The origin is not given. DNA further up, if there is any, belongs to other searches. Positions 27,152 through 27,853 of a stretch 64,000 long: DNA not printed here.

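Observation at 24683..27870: Self-contained three-gene amidoligase cassette bracketed by perfect 27-bp direct repeats between convergent eno and VWA genes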

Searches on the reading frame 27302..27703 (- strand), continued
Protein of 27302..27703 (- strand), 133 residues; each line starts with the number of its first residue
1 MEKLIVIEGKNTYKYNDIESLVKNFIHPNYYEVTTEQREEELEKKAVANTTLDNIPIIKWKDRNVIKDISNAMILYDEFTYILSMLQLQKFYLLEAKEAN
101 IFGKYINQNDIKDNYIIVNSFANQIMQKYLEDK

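Call 85: search_protein_families(library=padloc, proteins=[L057:5225-6154:+, L057:6166-6591:+, L057:6604-7110:+, L057:7119-7928:+, L060:2935-4263:+, L063:13473-14066:+, L063:14066-14917:+, L062:3914-4234:+], max_evalue=0.001)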
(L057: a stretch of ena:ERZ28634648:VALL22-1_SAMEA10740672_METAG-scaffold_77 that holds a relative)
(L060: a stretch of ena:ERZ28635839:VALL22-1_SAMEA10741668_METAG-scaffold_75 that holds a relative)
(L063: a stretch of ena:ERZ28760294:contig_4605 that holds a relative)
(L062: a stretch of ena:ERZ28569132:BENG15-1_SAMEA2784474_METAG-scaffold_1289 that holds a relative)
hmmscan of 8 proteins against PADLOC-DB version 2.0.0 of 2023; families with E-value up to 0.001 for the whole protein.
L057:5225-6154:+ (309 aa): 1 family
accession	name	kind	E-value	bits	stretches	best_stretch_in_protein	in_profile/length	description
PDLC03841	LeoBC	-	0.00015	19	1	55-184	19-131/601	-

L057:6166-6591:+ (141 aa): 0 families

L057:6604-7110:+ (168 aa): 0 families

L057:7119-7928:+ (269 aa): 0 families

L060:2935-4263:+ (442 aa): 113 families (the best 25 are shown)
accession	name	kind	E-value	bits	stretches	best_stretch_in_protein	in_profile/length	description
PDLC00289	PtuA1|PtuA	-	2.9e-37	126.7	1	2-328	3-312/404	AAA ATPase domain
PDLC02981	AriAB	-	2.6e-31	107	2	193-316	268-388/694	-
PDLC00274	PtuA1|PtuA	-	4.6e-26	90.1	2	176-335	225-376/438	AAA ATPase domain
PDLC00271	PtuA1|PtuA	-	4.6e-25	87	1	2-310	3-327/421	AAA ATPase domain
PDLC00265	PtuA1|PtuA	-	4.7e-25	86.6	2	216-328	286-394/479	AAA ATPase domain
PDLC00295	PtuA1|PtuA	-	7.2e-25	86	2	192-356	220-381/451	AAA ATPase domain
PDLC00303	PtuA1|PtuA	-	5.5e-23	79.7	1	216-318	198-294/386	AAA ATPase domain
PDLC02913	ATPase_I-A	-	5.8e-23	79.8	2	161-308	270-410/508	-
PDLC02980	AriA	-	2.1e-21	75.2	1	32-305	3-303/304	-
PDLC00299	PtuA1|PtuA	-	3.1e-21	73.9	2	181-308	294-424/535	AAA ATPase domain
PDLC00273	PtuA1|PtuA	-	1.2e-20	71.9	1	30-315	4-279/375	AAA ATPase domain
PDLC00278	PtuA1|PtuA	-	1.3e-20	72.1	2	183-311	203-337/436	AAA ATPase domain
PDLC02979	AriA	-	1.6e-20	72.3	2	187-305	264-373/373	-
PDLC00304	PtuA1|PtuA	-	4.5e-20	70.2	1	17-311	28-338/444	AAA ATPase domain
PDLC00298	PtuA1|PtuA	-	1e-19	68.9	2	181-312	193-332/423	AAA ATPase domain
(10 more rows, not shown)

L063:13473-14066:+ (197 aa): 25 families
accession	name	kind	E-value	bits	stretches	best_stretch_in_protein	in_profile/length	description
PDLC02225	AbiEi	-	2.5e-54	182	1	1-196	4-194/198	AbiEi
PDLC02265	AbiEi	-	5.5e-31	105.8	1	3-196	2-197/198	AbiEi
PDLC02283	AbiEi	-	6.9e-24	82.7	1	5-196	7-200/201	AbiEi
PDLC02248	AbiEi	-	1.7e-23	81.4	1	2-196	2-197/198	AbiEi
PDLC02245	AbiEi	-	5.1e-22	76.5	1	10-197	5-194/194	AbiEi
PDLC02263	AbiEi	-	6.2e-22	76.6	1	4-196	50-244/244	AbiEi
PDLC02275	AbiEi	-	6.1e-20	70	1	8-196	3-183/184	AbiEi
PDLC02262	AbiEi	-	8.7e-17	59.4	1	10-197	20-206/206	AbiEi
PDLC02238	AbiEi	-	1.3e-13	49.2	1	23-193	9-175/180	AbiEi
PDLC02253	AbiEi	-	1.3e-13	49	1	5-99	5-99/112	AbiEi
PDLC02239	AbiEi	-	1.4e-13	49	1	17-196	11-193/195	AbiEi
PDLC02249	AbiEi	-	6.8e-13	46.8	1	11-166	12-159/184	AbiEi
PDLC02228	AbiEi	-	4.5e-12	43.7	1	13-115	36-138/216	AbiEi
PDLC02254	AbiEi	-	8.1e-11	39.9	1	2-186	2-187/197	AbiEi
PDLC02267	AbiEi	-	1.9e-09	35.3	1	7-184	9-186/252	AbiEi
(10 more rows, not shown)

L063:14066-14917:+ (283 aa): 16 families
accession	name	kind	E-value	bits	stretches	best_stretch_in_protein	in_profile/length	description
PDLC02288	AbiEii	-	5.6e-85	282.8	1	2-278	9-275/294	AbiEii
PDLC02312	AbiEii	-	2.3e-46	156.2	1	8-229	14-235/299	AbiEii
PDLC02326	AbiEii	-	1.6e-33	113.5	1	4-126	5-126/133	AbiEii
PDLC02291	AbiEii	-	8.2e-30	102.2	1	4-224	17-223/310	AbiEii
PDLC02320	AbiEii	-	1.3e-29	101.1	1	135-273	1-139/147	AbiEii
PDLC02319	AbiEii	-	2.9e-23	80.8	1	34-267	6-226/241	AbiEii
PDLC02304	AbiEii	-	1.3e-18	65.9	1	8-277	5-259/260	AbiEii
PDLC02310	AbiEii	-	4.1e-17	60.5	1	33-242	29-234/265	AbiEii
PDLC02308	AbiEii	-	1.4e-11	42.6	1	23-272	8-263/279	AbiEii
PDLC02329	AbiEii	-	5.5e-11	40.3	1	12-221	22-230/294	AbiEii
PDLC02306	AbiEii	-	6.9e-11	40.3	1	158-269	164-271/280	AbiEii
PDLC02314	AbiEii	-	8.2e-11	39.7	1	5-223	12-226/290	AbiEii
PDLC02311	AbiEii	-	2.7e-09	35.2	1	7-274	4-258/283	AbiEii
PDLC02301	AbiEii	-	1.2e-08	32.9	1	36-109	54-123/291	AbiEii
PDLC02300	AbiEii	-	1.3e-06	26.1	1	31-254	26-235/259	AbiEii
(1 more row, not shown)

L062:3914-4234:+ (106 aa): 0 families
